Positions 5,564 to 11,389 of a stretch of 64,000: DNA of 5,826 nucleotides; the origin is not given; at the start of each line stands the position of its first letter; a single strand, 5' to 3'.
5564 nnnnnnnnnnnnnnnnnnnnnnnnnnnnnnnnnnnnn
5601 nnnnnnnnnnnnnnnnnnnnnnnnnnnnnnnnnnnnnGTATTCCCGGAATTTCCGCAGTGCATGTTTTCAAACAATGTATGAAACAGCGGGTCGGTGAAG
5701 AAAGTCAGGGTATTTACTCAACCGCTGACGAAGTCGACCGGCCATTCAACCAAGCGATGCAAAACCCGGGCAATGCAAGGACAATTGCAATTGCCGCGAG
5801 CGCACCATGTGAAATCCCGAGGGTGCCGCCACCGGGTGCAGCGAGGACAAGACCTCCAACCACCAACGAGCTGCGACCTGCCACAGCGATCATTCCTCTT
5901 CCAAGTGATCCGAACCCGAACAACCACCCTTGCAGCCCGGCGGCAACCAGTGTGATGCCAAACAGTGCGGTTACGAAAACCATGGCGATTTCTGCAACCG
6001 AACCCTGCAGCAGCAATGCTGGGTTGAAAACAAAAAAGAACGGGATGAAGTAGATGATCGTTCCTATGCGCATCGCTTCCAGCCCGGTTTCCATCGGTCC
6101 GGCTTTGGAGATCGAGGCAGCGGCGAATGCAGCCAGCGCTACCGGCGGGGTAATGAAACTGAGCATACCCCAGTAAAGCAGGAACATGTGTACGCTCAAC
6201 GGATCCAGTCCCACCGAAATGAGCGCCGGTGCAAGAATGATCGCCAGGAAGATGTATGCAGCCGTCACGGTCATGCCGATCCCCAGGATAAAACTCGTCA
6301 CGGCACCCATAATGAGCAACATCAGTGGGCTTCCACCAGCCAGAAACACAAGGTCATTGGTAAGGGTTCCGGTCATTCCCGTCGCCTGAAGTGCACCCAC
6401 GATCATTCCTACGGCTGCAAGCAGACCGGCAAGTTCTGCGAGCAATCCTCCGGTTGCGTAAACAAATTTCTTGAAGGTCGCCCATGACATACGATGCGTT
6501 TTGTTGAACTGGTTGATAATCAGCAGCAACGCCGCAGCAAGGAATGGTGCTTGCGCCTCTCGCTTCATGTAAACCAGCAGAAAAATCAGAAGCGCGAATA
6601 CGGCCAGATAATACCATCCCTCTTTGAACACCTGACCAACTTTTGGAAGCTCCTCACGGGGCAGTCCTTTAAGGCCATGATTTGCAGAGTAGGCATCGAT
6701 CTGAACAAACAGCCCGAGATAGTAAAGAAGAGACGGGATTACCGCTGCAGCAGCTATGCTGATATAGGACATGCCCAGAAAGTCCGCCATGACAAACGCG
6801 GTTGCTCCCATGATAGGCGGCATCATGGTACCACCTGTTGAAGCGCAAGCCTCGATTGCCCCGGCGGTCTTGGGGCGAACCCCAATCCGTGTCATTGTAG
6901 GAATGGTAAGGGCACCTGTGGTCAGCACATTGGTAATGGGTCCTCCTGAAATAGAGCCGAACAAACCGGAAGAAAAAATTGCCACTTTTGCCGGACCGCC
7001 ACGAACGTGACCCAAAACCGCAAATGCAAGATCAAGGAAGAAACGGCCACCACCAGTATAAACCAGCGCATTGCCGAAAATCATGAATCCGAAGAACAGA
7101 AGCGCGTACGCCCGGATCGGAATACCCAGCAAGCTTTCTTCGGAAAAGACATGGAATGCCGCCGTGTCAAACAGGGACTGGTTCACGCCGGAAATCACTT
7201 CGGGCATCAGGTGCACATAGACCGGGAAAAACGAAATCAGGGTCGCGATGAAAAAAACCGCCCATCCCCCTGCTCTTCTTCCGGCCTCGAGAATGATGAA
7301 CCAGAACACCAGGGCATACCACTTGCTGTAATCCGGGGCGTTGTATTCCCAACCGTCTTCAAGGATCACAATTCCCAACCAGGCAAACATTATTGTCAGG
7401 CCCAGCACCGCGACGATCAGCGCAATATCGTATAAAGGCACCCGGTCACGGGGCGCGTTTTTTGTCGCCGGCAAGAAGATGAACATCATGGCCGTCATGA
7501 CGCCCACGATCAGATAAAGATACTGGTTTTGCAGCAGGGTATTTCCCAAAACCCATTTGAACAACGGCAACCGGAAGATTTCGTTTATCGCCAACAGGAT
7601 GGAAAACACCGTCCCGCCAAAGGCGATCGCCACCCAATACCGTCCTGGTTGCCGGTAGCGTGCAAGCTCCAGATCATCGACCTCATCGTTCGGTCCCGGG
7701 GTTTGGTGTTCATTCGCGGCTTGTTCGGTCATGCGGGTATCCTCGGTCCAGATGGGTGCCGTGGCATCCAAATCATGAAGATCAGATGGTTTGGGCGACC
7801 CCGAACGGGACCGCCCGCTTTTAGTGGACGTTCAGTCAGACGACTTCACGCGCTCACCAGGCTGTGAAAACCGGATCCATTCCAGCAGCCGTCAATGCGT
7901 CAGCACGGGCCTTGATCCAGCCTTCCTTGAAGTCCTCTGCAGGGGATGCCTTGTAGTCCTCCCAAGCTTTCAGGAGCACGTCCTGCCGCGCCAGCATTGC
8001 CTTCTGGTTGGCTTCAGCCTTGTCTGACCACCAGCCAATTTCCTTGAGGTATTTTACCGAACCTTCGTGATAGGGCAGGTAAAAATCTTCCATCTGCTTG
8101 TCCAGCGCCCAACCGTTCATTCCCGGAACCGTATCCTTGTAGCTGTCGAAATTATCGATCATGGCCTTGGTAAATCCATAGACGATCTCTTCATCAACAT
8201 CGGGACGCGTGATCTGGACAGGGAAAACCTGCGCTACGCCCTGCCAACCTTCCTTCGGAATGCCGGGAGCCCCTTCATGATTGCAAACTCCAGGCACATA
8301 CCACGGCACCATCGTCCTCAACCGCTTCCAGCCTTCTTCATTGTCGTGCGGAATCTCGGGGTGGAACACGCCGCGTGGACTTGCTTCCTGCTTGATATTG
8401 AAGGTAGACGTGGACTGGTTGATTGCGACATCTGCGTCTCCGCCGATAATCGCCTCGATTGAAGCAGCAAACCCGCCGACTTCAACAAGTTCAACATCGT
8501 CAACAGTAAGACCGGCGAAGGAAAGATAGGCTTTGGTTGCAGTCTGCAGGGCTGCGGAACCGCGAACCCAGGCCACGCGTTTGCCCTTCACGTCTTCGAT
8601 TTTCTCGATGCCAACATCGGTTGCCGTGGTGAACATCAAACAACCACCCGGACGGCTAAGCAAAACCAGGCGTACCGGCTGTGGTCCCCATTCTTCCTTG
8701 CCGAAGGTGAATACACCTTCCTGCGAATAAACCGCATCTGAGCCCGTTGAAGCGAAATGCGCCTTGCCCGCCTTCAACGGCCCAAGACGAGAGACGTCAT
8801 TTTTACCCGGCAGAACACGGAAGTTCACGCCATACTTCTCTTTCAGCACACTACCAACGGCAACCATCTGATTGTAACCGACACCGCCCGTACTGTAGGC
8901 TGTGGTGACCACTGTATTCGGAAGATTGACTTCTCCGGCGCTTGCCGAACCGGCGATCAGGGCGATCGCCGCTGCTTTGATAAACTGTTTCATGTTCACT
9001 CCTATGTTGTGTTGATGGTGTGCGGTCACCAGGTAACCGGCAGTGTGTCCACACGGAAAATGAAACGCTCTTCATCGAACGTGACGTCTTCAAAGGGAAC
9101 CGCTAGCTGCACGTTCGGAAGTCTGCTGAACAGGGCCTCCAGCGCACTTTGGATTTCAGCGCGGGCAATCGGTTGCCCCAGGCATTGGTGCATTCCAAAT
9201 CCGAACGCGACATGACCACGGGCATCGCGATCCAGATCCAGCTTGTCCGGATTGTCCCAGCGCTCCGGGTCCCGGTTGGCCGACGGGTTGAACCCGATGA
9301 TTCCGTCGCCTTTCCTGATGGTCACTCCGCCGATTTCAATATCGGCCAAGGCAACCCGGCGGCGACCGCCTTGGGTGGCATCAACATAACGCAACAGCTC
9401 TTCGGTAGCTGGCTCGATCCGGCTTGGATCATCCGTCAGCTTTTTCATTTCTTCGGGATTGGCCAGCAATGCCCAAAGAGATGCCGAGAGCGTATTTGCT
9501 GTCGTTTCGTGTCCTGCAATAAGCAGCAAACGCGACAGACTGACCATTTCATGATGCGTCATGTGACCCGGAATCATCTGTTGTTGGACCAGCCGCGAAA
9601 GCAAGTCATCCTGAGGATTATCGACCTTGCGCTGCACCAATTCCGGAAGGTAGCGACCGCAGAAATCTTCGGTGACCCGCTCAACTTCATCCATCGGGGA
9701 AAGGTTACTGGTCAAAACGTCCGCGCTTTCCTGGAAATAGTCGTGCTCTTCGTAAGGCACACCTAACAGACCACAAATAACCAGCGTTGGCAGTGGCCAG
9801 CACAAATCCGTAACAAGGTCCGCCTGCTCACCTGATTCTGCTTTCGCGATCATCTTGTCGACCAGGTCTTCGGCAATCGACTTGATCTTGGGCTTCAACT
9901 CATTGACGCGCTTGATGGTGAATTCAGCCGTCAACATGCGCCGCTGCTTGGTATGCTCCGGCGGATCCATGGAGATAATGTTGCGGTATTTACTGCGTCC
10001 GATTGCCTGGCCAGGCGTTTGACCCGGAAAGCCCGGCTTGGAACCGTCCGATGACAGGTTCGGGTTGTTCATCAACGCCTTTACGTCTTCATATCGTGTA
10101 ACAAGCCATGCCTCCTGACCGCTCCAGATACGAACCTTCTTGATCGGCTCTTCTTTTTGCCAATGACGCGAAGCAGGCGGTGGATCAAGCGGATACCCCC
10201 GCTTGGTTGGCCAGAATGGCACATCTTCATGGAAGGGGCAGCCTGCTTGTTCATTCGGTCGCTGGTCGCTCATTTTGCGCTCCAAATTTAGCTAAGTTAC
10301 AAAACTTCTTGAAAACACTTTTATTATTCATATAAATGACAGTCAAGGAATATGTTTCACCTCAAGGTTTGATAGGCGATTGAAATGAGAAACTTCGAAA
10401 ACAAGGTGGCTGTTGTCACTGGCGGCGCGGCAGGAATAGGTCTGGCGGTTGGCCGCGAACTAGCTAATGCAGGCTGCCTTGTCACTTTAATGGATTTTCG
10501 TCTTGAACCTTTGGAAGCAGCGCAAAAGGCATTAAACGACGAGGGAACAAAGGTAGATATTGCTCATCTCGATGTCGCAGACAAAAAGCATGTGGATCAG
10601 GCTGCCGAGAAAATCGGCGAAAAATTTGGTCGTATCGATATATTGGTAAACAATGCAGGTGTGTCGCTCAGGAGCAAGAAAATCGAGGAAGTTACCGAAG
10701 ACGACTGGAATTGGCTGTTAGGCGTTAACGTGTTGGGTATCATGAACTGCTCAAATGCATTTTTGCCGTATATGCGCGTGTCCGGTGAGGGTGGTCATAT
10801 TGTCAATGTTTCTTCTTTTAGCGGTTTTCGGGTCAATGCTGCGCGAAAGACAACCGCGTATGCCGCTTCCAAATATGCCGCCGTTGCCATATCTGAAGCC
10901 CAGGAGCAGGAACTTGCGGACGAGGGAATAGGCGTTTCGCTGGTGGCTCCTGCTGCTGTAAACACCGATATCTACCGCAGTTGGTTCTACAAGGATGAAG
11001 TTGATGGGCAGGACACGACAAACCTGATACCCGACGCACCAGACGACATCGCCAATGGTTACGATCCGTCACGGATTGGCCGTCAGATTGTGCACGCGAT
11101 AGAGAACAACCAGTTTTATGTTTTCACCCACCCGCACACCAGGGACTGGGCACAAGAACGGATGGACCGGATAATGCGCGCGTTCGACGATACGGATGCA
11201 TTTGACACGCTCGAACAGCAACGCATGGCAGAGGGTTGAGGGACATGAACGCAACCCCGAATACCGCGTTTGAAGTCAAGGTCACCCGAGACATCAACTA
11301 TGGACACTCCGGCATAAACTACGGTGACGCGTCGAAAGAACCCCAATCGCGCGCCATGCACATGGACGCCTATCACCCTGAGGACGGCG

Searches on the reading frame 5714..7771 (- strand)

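Call 7: search_protein_families(library=pfam, proteins=[window:5714-7771:-], max_evalue=0.00001)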
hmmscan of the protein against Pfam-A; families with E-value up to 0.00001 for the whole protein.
window:5714-7771:- (685 aa): 1 family
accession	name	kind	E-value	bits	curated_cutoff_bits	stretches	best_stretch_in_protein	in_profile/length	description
PF06808.19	DctM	-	1.4e-98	330.9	23.8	1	156-594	2-412/413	Tripartite ATP-independent periplasmic transporter, DctM component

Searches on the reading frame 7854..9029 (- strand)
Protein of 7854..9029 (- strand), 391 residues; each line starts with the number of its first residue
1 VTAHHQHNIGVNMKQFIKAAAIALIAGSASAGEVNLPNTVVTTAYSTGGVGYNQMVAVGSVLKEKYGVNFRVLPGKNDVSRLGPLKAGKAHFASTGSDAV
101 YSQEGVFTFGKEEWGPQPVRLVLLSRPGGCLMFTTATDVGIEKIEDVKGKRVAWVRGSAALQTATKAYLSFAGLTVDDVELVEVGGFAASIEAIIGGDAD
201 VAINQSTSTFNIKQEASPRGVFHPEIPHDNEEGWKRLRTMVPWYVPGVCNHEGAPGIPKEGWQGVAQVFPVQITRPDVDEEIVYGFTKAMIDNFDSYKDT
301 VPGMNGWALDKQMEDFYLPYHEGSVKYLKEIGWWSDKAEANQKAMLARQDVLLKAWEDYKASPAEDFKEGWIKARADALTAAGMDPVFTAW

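Call 7: search_protein_families(library=pfam, proteins=[window:7854-9029:-], max_evalue=0.00001)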
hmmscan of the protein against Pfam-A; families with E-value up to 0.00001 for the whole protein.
window:7854-9029:- (391 aa): 3 families
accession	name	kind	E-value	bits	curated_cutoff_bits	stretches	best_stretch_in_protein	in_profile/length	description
PF16868.10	NMT1_3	-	1.9e-20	74.1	27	1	46-332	5-289/289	NMT1-like family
PF09084.16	NMT1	-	5e-11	43.4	20.5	1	66-224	19-168/216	NMT1/THI5 like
PF12974.12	Phosphonate-bd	-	1.4e-07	31.6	27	1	132-213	88-171/242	ABC transporter, phosphonate, periplasmic substrate-binding protein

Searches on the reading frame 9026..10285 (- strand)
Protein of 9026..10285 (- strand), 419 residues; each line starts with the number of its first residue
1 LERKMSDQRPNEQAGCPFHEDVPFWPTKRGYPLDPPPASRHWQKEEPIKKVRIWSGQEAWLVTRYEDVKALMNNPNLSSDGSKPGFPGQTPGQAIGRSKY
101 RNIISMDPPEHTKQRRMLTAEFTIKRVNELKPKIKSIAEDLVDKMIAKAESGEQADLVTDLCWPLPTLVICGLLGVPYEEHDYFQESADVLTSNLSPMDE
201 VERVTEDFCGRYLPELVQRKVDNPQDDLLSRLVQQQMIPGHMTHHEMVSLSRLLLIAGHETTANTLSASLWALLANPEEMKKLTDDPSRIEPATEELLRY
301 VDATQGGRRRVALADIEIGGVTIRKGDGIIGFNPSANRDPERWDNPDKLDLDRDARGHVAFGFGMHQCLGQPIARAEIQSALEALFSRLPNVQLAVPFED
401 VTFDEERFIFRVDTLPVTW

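Call 7: search_protein_families(library=pfam, proteins=[window:9026-10285:-], max_evalue=0.00001)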
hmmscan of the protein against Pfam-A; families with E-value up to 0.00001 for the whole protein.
window:9026-10285:- (419 aa): 1 family
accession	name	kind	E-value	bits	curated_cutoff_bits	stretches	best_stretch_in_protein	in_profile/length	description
PF00067.27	p450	-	7.2e-35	121.1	22.8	1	52-388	38-431/462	Cytochrome P450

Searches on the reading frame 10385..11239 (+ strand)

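Call 7: search_protein_families(library=pfam, proteins=[window:10385-11239:+], max_evalue=0.00001)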
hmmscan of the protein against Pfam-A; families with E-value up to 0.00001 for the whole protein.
window:10385-11239:+ (284 aa): 3 families
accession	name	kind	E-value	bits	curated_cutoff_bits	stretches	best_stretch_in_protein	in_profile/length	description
PF00106.31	adh_short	-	4.5e-52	176.8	26.6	1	7-200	1-190/195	short chain dehydrogenase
PF13561.12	adh_short_C2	-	4.8e-36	125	27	1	14-199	1-183/236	Enoyl-(Acyl carrier protein) reductase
PF08659.16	KR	-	5.8e-15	56.1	22.6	1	10-168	4-158/180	KR domain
